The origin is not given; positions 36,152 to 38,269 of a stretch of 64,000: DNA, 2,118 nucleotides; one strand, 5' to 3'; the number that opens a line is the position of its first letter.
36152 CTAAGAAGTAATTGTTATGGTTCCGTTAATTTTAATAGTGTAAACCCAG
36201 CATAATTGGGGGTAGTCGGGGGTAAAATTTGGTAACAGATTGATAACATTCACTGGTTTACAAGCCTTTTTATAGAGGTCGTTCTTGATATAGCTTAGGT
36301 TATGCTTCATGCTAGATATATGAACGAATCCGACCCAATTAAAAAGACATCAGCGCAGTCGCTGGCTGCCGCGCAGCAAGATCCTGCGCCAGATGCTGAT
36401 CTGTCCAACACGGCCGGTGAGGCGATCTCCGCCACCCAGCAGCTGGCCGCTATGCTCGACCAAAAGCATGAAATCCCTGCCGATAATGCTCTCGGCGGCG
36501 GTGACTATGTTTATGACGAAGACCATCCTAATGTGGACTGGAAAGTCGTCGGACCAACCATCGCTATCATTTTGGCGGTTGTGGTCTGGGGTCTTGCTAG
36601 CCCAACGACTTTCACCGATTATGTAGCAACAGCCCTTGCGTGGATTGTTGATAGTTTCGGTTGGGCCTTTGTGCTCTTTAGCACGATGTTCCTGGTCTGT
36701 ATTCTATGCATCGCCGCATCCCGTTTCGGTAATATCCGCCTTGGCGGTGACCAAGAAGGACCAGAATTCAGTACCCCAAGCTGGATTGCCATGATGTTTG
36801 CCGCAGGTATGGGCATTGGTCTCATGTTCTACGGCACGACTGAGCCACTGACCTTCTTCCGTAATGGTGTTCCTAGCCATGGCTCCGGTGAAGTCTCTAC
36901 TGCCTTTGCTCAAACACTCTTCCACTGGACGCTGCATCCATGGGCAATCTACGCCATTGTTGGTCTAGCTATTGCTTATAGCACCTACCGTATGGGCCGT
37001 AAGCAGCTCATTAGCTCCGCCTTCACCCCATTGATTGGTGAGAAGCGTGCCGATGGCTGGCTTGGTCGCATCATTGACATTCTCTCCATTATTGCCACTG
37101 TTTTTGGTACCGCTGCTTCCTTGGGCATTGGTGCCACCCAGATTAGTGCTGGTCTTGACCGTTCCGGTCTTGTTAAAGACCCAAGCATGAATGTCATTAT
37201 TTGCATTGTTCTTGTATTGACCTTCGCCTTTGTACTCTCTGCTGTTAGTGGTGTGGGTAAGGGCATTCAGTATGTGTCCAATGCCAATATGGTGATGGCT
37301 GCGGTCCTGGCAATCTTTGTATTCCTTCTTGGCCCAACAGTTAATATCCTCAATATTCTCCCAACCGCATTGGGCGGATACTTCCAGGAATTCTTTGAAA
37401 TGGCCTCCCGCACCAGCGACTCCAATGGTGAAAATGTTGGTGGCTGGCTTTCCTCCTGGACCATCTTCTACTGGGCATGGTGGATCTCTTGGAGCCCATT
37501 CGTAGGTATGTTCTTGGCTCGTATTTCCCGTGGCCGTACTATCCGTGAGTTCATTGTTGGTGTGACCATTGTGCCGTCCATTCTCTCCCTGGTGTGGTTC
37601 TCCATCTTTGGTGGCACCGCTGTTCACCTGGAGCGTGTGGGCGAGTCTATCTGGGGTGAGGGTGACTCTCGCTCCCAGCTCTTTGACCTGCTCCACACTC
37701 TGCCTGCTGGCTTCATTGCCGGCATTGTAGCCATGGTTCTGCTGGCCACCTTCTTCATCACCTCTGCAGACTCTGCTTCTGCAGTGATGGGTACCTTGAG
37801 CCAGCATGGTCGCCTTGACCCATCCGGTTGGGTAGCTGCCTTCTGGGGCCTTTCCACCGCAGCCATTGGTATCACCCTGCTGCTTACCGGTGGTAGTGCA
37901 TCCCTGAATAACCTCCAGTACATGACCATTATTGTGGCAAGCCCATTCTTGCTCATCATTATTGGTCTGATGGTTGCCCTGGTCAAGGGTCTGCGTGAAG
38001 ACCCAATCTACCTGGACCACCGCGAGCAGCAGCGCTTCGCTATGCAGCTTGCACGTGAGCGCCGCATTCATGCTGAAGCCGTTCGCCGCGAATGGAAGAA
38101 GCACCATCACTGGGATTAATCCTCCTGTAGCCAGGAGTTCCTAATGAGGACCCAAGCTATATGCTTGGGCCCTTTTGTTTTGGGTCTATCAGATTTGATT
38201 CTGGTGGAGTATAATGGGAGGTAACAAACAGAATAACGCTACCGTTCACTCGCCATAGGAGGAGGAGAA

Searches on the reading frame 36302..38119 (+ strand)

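Call 4: search_protein_families(library=ncbifam, proteins=[window:36302-38119:+], max_evalue=0.01)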
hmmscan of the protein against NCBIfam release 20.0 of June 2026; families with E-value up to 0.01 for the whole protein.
window:36302-38119:+ (605 aa): 5 families
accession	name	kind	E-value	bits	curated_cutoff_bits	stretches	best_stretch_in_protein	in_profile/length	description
TIGR00842.1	bcct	subfamily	1.7e-158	528.1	407.55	1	120-567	1-452/452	BCCT family transporter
NF047988.1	betaine_BCCT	equivalog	4.6e-158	526.7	650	1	86-565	6-482/483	glycine betaine uptake BCCT transporter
NF007399.1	PRK09928.1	subfamily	2e-114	383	695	1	87-584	20-518/675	choline BCCT transporter BetT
NF007412.0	PRK09950.1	equivalog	1.5e-66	225.1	647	1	79-580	9-514/536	BCCT family transporter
NF002887.1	PRK03356.1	equivalog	1e-65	222.4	541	1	77-562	8-494/497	L-carnitine/gamma-butyrobetaine antiporter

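Call 5: search_protein_families(library=pfam, proteins=[window:36302-38119:+], max_evalue=0.01)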
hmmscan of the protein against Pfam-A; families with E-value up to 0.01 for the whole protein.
window:36302-38119:+ (605 aa): 1 family
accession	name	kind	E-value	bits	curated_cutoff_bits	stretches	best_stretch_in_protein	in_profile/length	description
PF02028.23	BCCT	-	7.5e-173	575.9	27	1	82-567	1-485/485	BCCT, betaine/carnitine/choline family transporter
